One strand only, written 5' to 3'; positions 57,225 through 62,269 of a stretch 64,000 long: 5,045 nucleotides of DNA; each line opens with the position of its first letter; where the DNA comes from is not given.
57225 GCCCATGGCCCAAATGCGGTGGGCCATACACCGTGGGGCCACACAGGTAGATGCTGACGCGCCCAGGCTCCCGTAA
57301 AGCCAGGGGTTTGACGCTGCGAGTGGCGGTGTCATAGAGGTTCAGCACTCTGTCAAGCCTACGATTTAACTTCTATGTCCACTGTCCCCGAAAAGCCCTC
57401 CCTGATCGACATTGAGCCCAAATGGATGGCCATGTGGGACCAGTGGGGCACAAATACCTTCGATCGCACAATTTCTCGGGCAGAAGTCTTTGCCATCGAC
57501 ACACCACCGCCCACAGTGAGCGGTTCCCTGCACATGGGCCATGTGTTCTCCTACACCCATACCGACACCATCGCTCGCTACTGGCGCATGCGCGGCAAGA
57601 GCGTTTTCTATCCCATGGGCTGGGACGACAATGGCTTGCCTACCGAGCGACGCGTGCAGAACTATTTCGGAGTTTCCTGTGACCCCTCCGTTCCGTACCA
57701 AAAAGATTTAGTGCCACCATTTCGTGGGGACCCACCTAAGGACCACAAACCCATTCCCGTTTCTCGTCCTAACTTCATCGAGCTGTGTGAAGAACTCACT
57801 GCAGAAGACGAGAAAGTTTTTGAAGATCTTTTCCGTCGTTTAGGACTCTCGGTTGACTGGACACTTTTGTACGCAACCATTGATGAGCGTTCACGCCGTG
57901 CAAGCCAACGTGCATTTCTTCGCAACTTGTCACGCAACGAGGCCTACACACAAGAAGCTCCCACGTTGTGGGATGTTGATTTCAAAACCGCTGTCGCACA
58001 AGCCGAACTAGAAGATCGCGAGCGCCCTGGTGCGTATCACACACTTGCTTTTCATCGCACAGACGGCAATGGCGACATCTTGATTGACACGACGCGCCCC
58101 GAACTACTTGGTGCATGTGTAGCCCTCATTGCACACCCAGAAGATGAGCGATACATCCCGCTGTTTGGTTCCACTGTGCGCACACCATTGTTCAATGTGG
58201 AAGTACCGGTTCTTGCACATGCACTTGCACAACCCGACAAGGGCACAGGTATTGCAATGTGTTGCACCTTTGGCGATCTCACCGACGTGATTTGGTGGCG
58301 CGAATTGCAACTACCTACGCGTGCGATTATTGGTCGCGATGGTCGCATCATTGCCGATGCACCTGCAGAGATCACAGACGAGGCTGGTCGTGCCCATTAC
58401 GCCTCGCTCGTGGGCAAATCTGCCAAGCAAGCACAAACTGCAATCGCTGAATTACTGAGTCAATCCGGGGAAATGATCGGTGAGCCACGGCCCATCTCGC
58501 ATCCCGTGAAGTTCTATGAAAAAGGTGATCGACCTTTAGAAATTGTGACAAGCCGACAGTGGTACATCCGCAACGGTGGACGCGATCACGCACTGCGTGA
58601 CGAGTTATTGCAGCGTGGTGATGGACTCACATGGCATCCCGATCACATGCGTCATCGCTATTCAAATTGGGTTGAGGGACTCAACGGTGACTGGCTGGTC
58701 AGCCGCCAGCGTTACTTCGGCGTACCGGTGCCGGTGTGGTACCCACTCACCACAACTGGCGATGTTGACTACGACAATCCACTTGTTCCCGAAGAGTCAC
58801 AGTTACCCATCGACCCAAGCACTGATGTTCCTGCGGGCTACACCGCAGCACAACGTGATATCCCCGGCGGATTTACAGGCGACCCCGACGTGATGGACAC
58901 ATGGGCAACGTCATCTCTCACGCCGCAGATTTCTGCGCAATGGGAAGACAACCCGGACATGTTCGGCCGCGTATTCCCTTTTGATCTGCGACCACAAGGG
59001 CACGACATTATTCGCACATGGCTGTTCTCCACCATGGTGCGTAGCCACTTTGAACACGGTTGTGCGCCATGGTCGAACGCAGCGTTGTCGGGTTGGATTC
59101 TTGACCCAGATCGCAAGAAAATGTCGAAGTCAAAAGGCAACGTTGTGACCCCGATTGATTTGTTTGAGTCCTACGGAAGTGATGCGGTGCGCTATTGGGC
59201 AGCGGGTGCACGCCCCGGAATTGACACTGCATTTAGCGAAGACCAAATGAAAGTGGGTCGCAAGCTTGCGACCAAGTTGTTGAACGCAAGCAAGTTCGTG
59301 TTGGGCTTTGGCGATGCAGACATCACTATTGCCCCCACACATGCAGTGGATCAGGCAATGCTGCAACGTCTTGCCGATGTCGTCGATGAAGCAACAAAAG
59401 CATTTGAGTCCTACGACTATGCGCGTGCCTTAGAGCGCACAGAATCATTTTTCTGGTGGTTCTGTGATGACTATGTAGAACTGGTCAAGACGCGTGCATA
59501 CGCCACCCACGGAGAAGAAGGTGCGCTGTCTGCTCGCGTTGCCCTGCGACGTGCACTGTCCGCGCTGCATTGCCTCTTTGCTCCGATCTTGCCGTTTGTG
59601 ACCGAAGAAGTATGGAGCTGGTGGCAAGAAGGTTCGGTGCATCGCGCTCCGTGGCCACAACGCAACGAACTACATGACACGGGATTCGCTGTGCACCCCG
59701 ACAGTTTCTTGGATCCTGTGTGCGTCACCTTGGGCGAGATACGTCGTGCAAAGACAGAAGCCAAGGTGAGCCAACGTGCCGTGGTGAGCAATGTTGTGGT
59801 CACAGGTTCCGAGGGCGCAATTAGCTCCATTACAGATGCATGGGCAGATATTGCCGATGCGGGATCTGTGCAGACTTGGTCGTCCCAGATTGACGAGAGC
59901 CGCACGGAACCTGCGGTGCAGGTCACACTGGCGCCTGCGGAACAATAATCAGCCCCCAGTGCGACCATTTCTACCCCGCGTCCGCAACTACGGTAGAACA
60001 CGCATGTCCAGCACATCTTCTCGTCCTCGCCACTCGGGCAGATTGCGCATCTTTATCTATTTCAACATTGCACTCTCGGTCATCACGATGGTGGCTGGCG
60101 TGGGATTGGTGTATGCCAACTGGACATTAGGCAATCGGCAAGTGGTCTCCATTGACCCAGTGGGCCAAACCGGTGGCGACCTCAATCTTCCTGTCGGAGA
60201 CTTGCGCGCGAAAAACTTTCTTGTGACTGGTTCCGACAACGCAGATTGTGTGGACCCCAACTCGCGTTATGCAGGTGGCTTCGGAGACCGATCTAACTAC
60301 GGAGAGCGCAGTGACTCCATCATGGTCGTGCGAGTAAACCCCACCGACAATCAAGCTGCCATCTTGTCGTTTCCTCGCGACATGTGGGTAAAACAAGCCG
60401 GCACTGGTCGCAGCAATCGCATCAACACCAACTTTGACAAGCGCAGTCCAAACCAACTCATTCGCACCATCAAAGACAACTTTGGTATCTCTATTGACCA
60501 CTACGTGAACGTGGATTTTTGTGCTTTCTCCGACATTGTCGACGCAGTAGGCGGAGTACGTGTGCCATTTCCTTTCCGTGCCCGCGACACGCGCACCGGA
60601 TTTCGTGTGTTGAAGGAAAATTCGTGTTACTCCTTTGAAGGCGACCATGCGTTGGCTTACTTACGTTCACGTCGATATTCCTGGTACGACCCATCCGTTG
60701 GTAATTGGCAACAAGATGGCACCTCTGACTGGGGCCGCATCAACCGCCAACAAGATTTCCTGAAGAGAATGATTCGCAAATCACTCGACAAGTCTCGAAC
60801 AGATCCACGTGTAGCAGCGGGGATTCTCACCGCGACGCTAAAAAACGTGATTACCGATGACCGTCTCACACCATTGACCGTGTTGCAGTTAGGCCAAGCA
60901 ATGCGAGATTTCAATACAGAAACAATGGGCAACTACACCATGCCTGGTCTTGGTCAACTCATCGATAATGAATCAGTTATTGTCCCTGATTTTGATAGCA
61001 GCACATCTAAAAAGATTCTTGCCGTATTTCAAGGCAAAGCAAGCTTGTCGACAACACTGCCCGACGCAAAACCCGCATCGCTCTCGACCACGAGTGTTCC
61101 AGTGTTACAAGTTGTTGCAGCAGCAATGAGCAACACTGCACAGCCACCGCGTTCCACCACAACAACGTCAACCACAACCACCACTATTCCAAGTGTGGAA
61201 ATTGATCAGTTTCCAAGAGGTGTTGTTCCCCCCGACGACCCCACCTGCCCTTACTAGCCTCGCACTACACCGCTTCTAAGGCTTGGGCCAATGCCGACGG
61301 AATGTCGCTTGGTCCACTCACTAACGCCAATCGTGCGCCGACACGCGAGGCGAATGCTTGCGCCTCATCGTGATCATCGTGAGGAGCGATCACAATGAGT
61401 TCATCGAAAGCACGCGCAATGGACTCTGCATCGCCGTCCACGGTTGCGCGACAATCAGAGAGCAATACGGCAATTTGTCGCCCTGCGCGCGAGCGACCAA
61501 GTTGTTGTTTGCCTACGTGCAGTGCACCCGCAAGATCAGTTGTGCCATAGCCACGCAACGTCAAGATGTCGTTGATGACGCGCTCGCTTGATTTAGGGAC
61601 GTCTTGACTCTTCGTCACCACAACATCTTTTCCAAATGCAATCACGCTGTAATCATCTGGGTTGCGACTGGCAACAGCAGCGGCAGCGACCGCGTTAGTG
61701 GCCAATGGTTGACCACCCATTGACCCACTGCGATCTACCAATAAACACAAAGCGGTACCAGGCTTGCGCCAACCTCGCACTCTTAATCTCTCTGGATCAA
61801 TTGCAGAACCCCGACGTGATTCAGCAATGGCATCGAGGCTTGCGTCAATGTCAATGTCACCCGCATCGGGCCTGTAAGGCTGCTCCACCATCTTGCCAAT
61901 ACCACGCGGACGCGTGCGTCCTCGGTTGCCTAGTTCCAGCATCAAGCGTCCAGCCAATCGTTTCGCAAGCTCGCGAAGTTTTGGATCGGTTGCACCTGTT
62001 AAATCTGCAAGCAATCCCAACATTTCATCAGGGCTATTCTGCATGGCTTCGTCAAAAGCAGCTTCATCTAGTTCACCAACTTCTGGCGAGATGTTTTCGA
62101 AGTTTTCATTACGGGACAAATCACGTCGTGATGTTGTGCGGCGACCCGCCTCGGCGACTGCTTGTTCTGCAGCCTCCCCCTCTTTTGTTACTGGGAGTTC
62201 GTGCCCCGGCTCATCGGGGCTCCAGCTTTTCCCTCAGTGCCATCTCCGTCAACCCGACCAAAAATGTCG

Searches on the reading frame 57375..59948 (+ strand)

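Call 61: search_protein_families(library=pfam, proteins=[window:57375-59948:+], max_evalue=0.0001)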
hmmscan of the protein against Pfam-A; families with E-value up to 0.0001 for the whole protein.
window:57375-59948:+ (857 aa): 5 families
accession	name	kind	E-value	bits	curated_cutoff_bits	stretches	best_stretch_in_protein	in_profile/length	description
PF00133.28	tRNA-synt_1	-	1.9e-71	241.4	22.7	2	129-619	95-412/414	tRNA synthetases class I (I, L, M and V)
PF08264.19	Anticodon_1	-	1.5e-25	90.3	25.1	1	659-803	1-143/148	Anticodon-binding domain of tRNA ligase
PF09334.17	tRNA-synt_1g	-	3.9e-17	62.5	20.1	2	41-93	3-55/391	tRNA synthetases class I (M)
PF01921.24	tRNA-synt_1f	-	5.1e-06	26.1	27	0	574-623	274-323/360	tRNA synthetases class I (K)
PF01406.26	tRNA-synt_1e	-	2.8e-05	24.1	27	0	575-626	246-297/301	tRNA synthetases class I (C) catalytic domain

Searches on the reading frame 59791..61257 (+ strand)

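Call 61: search_protein_families(library=pfam, proteins=[window:59791-61257:+], max_evalue=0.0001)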
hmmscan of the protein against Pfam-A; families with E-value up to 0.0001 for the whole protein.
window:59791-61257:+ (488 aa): 1 family
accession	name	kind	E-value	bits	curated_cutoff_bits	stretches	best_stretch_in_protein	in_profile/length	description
PF03816.19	LytR_cpsA_psr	-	3.5e-31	108.8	24.6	1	173-331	1-148/150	LytR_cpsA_psr family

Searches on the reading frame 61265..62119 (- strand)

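Call 61: search_protein_families(library=pfam, proteins=[window:61265-62119:-], max_evalue=0.0001)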
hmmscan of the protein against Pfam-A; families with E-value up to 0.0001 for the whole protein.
window:61265-62119:- (284 aa): 3 families
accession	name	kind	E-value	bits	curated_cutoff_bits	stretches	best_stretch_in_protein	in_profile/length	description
PF13519.12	VWA_2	-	9.5e-11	42.7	27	1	125-222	2-105/107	von Willebrand factor type A domain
PF05762.20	VWA_CoxE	-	4.5e-09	36.5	26.4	1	80-226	18-164/222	VWA domain containing CoxE-like protein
PF00092.34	VWA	-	3.2e-07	31.2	23.8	1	124-239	2-128/174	von Willebrand factor type A domain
